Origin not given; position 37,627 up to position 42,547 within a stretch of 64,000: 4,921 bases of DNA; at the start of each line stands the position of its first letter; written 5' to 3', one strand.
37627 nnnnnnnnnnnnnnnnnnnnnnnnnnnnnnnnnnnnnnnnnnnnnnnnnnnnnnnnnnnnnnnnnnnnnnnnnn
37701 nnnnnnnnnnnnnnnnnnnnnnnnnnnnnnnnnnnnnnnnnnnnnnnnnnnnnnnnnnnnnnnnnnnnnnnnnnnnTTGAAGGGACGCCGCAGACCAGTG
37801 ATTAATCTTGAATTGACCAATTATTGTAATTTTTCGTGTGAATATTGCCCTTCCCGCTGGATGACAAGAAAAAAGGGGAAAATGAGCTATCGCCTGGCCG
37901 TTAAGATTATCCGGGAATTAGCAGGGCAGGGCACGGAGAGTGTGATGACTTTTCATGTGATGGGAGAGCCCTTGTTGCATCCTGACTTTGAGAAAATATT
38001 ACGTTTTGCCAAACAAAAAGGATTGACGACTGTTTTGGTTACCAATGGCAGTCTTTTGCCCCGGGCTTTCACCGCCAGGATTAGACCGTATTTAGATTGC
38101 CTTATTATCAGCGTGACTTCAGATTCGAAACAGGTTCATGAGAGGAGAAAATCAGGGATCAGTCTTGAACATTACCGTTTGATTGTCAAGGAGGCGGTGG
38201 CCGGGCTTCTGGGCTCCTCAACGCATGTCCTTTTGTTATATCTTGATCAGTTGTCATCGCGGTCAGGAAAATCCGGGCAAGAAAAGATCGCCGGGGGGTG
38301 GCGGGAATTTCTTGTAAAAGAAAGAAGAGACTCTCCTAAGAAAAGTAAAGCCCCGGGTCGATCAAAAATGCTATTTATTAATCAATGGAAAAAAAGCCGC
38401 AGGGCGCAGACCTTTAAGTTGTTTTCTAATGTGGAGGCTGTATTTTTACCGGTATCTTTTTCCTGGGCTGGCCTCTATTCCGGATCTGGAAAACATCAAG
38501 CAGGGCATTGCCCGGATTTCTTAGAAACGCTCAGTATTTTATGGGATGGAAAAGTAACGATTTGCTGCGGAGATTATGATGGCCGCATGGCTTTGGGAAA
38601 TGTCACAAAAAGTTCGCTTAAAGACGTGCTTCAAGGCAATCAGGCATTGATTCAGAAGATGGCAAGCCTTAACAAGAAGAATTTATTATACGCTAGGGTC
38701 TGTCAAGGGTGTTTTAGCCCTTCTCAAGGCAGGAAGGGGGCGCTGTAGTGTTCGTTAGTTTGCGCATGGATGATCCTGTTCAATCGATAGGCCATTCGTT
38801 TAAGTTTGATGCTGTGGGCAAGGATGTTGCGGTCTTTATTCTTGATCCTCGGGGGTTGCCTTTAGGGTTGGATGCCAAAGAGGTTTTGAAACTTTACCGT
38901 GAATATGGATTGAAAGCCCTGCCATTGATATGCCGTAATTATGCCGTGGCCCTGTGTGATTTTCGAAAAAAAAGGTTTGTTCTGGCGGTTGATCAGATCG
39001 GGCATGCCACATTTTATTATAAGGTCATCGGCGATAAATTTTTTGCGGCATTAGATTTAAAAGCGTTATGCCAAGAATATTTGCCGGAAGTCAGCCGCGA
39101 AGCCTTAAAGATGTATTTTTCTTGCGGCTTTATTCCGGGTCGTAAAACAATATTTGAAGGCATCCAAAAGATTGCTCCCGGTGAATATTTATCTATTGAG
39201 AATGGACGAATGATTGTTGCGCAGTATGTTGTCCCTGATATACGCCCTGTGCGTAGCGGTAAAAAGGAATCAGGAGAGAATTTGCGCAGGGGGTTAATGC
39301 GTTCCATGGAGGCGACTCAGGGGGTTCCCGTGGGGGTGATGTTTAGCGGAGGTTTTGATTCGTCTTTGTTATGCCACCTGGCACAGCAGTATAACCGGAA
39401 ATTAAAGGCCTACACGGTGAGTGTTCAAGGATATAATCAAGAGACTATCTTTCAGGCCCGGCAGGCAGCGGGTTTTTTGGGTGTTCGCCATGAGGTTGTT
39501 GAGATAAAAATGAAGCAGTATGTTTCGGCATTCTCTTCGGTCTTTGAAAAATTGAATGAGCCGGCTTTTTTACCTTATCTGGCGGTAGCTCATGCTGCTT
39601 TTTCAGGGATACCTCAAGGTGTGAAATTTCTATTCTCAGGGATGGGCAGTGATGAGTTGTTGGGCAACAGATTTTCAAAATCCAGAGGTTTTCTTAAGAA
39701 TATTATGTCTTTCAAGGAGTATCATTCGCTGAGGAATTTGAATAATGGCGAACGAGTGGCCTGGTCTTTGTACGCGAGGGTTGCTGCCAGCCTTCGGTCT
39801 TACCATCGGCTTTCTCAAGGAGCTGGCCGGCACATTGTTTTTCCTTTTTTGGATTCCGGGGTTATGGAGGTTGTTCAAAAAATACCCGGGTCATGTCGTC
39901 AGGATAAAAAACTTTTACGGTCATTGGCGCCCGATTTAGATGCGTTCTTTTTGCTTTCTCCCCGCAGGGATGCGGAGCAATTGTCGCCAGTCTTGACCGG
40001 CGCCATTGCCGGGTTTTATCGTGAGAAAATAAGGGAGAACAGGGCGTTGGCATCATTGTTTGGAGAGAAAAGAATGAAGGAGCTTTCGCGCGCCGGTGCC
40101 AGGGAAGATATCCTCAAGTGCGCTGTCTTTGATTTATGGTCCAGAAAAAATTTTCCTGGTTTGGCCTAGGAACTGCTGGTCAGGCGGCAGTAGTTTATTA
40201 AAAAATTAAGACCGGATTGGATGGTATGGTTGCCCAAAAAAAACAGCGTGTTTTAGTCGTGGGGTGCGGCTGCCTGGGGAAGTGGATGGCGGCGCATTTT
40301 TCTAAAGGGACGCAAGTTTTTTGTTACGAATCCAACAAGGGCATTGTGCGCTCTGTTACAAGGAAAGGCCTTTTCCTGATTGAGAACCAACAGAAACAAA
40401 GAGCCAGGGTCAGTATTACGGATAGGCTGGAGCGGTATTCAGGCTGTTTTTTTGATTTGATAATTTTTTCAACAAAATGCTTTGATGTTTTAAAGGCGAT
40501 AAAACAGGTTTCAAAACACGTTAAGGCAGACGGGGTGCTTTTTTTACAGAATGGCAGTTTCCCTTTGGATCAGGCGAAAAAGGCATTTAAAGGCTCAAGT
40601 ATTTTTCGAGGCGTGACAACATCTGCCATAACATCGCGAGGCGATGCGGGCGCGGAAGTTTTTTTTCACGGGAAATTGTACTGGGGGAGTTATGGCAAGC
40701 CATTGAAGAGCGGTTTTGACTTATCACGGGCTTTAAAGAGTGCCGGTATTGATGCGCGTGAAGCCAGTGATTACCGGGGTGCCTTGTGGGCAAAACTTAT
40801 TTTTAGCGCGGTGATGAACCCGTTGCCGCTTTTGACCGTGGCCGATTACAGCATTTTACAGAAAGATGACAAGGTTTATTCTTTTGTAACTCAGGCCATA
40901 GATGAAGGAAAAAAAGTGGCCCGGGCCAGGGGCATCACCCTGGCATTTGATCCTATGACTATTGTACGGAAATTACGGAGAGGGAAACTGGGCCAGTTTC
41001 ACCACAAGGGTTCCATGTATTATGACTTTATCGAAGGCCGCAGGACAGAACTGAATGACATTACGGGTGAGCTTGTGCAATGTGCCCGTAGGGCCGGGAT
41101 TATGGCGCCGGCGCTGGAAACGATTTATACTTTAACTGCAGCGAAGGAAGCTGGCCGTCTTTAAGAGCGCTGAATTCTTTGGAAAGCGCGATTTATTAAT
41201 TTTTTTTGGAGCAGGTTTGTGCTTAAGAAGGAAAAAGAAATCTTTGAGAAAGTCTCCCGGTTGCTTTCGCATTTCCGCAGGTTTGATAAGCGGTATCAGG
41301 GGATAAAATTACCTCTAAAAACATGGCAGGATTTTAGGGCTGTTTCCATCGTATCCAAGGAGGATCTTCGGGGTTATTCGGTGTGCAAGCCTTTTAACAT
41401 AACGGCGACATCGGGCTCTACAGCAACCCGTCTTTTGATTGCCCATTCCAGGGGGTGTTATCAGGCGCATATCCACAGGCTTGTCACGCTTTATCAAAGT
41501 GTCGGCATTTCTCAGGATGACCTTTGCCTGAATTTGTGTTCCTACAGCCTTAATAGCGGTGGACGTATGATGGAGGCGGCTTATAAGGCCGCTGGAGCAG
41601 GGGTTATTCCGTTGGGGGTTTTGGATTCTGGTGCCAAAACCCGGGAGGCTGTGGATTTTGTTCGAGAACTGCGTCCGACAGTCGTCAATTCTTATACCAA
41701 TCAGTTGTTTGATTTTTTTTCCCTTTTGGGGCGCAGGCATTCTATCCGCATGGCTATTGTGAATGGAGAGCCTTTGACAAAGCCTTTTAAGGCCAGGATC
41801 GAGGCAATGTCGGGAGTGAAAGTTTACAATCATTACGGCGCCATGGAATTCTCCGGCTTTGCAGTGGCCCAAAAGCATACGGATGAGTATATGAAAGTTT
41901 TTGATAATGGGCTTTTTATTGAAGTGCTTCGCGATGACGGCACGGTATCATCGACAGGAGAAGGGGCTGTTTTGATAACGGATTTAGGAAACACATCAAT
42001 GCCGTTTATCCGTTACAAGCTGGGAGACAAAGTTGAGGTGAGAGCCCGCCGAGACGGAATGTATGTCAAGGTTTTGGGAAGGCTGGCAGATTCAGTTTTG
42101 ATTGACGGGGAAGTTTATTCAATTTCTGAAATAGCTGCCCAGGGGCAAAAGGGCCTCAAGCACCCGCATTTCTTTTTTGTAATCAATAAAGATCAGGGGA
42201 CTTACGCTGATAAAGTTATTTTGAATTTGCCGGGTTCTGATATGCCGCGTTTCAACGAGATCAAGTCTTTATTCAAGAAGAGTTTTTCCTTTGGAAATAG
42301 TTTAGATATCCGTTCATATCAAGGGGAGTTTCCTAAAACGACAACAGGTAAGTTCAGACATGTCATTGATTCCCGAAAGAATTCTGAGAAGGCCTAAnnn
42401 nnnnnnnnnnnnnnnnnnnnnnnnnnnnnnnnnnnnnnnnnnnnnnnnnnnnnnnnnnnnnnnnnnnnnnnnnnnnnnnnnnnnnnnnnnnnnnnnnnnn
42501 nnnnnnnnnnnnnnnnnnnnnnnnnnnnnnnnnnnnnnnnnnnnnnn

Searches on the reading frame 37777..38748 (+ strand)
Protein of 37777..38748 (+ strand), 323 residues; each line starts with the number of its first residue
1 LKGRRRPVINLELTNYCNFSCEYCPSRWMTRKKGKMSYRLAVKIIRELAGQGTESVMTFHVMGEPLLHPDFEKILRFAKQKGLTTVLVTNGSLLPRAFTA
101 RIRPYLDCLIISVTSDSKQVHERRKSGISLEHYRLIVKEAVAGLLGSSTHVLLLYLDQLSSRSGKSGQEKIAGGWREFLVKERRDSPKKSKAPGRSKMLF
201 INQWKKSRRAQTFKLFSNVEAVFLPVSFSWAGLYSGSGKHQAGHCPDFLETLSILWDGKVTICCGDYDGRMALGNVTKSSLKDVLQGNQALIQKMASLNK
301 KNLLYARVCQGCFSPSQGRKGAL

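Call 3: search_protein_families(library=pfam, proteins=[window:37777-38748:+], max_evalue=0.1)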
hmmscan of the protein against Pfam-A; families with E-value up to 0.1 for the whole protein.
window:37777-38748:+ (323 aa): 4 families
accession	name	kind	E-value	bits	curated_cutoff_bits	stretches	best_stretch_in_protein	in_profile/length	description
PF04055.27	Radical_SAM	-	1.4e-16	61.6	29.5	1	12-142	2-138/166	Radical SAM superfamily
PF13186.11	SPASM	-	5.8e-10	39.7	21.5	1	245-312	1-66/67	Iron-sulfur cluster-binding domain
PF13353.11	Fer4_12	-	0.0017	19.1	22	1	15-119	13-119/137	4Fe-4S single cluster domain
PF00702.32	Hydrolase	-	0.037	14.9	26.4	1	61-102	93-134/191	haloacid dehalogenase-like hydrolase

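Call 4: search_protein_families(library=ncbifam, proteins=[window:37777-38748:+], max_evalue=0.1)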
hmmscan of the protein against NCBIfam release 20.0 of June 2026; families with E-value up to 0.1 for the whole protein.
window:37777-38748:+ (323 aa): 78 families (the best 25 are shown)
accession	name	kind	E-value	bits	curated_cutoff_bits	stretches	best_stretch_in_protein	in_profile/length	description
TIGR04317.1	W_rSAM_matur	equivalog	7.8e-22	77.9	380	1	9-125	6-122/349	tungsten cofactor oxidoreductase radical SAM maturase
NF038283.1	viperin_w_prok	equivalog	3.3e-21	75.7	180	1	7-122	2-123/281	viperin family antiviral radical SAM protein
TIGR04321.1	spiroSPASM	subfamily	5.4e-14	51.7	250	2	9-100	233-328/510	spiro-SPASM protein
TIGR03961.1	rSAM_PTO1314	hypoth_equivalog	1.3e-12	47.7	306.05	1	4-141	19-152/332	PTO1314 family radical SAM protein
TIGR04546.1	rSAM_ahbC_deAc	equivalog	1.8e-12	46.8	650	1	5-122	37-153/390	12,18-didecarboxysiroheme deacetylase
TIGR04347.1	pseudo_SAM_Halo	equivalog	1.9e-12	47.2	525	1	4-97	35-127/390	TIGR04347 family pseudo-SAM/SPASM protein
TIGR04055.1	rSAM_NirJ2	equivalog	8e-12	45.3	500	1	9-118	2-108/326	putative heme d1 biosynthesis radical SAM protein NirJ2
TIGR04303.1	GeoRSP_rSAM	equivalog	9.5e-12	45.1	400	1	8-136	6-130/325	GeoRSP system radical SAM/SPASM protein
TIGR04251.1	SCM_rSAM_ScmF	equivalog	9.6e-12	44.9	400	1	10-118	7-116/353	SynChlorMet cassette radical SAM/SPASM protein ScmF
NF045574.1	sacti_mat_StsB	exception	6.2e-11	41.8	625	1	13-127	102-215/466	StsB family radical SAM/SPASM domain sactipeptide maturase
TIGR04545.1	rSAM_ahbD_hemeb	equivalog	1.4e-10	41.2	500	1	9-121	2-114/339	heme b synthase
TIGR04054.1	rSAM_NirJ1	equivalog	1.5e-10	40.3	650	1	5-103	34-131/387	putative heme d1 biosynthesis radical SAM protein NirJ1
TIGR02668.1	moaA_archaeal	equivalog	2.6e-10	39.8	325.25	1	9-120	12-123/303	GTP 3',8-cyclase MoaA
TIGR02666.1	moaA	equivalog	4.9e-10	38.9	284.05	1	3-115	6-124/336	GTP 3',8-cyclase MoaA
NF050035.1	rSAM_WgK_link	exception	5.9e-10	38.7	650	1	8-125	10-128/367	radical SAM/SPASM peptide maturase WgkB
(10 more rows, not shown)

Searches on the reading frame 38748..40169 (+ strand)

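Call 3: search_protein_families(library=pfam, proteins=[window:38748-40169:+], max_evalue=0.1)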
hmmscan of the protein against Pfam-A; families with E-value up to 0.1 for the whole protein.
window:38748-40169:+ (473 aa): 6 families
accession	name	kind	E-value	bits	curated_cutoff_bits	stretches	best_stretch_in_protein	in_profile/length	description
PF00733.27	Asn_synthase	-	5.2e-23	82.7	21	1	189-431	14-311/354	Asparagine synthase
PF13537.11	GATase_7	-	5.1e-06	26.9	25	1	42-108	54-122/123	Glutamine amidotransferase domain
PF24167.1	DUF7411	-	5.6e-05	23.2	28.7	1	195-265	3-70/194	Family of unknown function (DUF7411)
PF13522.11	GATase_6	-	0.00029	21.3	27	1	42-101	69-128/130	Glutamine amidotransferase domain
PF06508.19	QueC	-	0.00068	19.6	22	1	197-258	4-65/210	Queuosine biosynthesis protein QueC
PF02540.23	NAD_synthase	-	0.0035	16.9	21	1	191-268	19-94/242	NAD synthase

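Call 4: search_protein_families(library=ncbifam, proteins=[window:38748-40169:+], max_evalue=0.1)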
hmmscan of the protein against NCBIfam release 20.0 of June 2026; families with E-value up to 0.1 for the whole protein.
window:38748-40169:+ (473 aa): 15 families
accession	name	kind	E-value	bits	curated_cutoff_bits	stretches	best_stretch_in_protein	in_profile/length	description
TIGR01536.1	asn_synth_AEB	equivalog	4.5e-37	128.2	267.1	1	46-311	105-376/517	asparagine synthase (glutamine-hydrolyzing)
TIGR03104.1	trio_amidotrans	equivalog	1.6e-23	82.8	570.1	1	42-307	100-379/589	N-acetylglutaminylglutamine amidotransferase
TIGR03108.1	eps_aminotran_1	hypoth_equivalog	1.9e-22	79.7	816.9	1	42-306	100-372/628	XrtA/PEP-CTERM system amidotransferase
NF006949.0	PRK09431.1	equivalog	2.8e-19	69.1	499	2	137-312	170-363/554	asparagine synthase B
NF033561.1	macrolact_Ik_Al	subfamily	7.7e-12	44.6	300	1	131-273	150-296/561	albusnodin/ikarugamycin family macrolactam cyclase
NF033535.1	lass_lactam_cya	exception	1.2e-10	40.6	525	1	42-223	100-287/668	lasso peptide isopeptide bond-forming cyclase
TIGR00268.2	TIGR00268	equivalog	2.4e-07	30.3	150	1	194-255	15-78/259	ATP-dependent sacrificial sulfur transferase LarE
NF011155.0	PRK14561.1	equivalog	8.8e-05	22.3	207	1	195-264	3-69/195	hypothetical protein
TIGR00364.1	TIGR00364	equivalog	0.00017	21.2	150.3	1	197-268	3-73/201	7-cyano-7-deazaguanine synthase QueC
NF010587.0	PRK13980.1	equivalog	0.00025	20.3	255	1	193-269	34-108/267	NAD+ synthase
NF010367.0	PRK13795.1-2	equivalog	0.00041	18.9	456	1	184-308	234-352/584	hypothetical protein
NF038212.1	argG_rel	exception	0.0015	17.4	425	1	191-256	13-77/381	argininosuccinate synthase-related protein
NF010366.0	PRK13795.1-1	equivalog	0.013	13.6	745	1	178-273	253-344/667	hypothetical protein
NF010588.0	PRK13981.1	equivalog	0.039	12.3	479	1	197-269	290-366/546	NAD+ synthase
TIGR02432.1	lysidine_TilS_N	equivalog_domain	0.055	13.4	93.6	1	197-226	4-32/189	tRNA lysidine(34) synthetase TilS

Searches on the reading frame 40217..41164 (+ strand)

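Call 25: search_protein_families(library=ncbifam, proteins=[window:40217-41164:+], max_evalue=1)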
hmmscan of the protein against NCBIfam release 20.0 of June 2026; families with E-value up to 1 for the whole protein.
window:40217-41164:+ (315 aa): 19 families
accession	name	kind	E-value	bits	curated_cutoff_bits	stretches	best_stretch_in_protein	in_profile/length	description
TIGR00745.1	apbA_panE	subfamily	3.4e-43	148.1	141.35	1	11-313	1-304/305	2-dehydropantoate 2-reductase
NF005091.0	PRK06522.2-2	equivalog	1.6e-30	106.4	252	1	10-313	2-299/302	2-dehydropantoate 2-reductase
NF005093.0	PRK06522.2-4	equivalog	3.2e-30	105.6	308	1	9-312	3-298/304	2-dehydropantoate 2-reductase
NF005092.1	PRK06522.2-3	equivalog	7.1e-25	87.8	500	1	11-311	2-295/296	2-dehydropantoate 2-reductase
NF005088.0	PRK06522.1-2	subfamily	4e-23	82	371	1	11-312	2-303/308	2-dehydropantoate 2-reductase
NF005089.0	PRK06522.1-4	subfamily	5.3e-23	81.9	223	2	167-311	178-318/326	2-dehydropantoate 2-reductase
NF005094.0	PRK06522.2-5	equivalog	8.7e-20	71.2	382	1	11-311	2-302/307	2-dehydropantoate 2-reductase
NF004887.0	PRK06249.1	equivalog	2.2e-18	66.5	360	1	7-307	3-307/316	putative 2-dehydropantoate 2-reductase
NF005087.0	PRK06522.1-1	equivalog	5e-17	61.9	351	1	11-311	2-289/296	2-dehydropantoate 2-reductase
NF006083.0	PRK08229.1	equivalog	1.7e-16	60.1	371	2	9-197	2-189/341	2-dehydropantoate 2-reductase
NF004311.0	PRK05708.1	equivalog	3.2e-16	59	378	1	11-305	4-291/305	putative 2-dehydropantoate 2-reductase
NF009542.0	PRK12921.1-4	equivalog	9.1e-16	58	288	1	52-311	37-283/286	oxidoreductase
NF009543.0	PRK12921.1-5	equivalog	1.1e-12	47.7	339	1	13-312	4-304/305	oxidoreductase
NF009541.0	PRK12921.1-1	equivalog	5.8e-07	29.1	338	1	7-312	3-294/297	oxidoreductase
NF005090.0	PRK06522.2-1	equivalog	0.00093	18.5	496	1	11-305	4-287/296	2-dehydropantoate 2-reductase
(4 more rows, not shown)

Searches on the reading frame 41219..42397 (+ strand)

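Call 25: search_protein_families(library=ncbifam, proteins=[window:41219-42397:+], max_evalue=1)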
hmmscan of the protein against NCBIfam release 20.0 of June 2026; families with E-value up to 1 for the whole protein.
window:41219-42397:+ (392 aa): 8 families
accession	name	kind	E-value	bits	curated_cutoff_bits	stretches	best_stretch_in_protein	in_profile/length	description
NF041878.1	paak_haloarch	equivalog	9e-18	64.1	700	1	30-274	57-304/427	phenylacetate--CoA ligase PaaK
TIGR02155.1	PA_CoA_ligase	equivalog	2.3e-17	62.7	646.3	1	33-324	44-353/422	phenylacetate--CoA ligase PaaK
NF045666.1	DVU1553_fam_AMP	equivalog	3.4e-16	59.2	300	1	20-272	43-308/331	DVU_1553 family AMP-dependent CoA ligase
NF041217.1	BagE_FevW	exception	8.4e-13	48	800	1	81-297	94-319/424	bagremycin/ferroverdin synthetase BagE/FevW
NF053551.1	FlxY_rubin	equivalog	4.9e-08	32.1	520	1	172-275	194-303/424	flexirubin biosynthesis putative acyl-CoA ligase FlxY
TIGR03335.1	F390_ftsA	equivalog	7.5e-07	28.2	458.7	1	60-211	90-241/445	coenzyme F390 synthetase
TIGR01733.1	AA-adenyl-dom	subfamily_domain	2.2e-05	23.4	317.4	1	64-221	128-283/409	amino acid adenylation domain-containing protein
NF004282.0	PRK05691.1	subfamily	0.0016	14.5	4090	1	63-216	2340-2491/4334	non-ribosomal peptide synthase/polyketide synthase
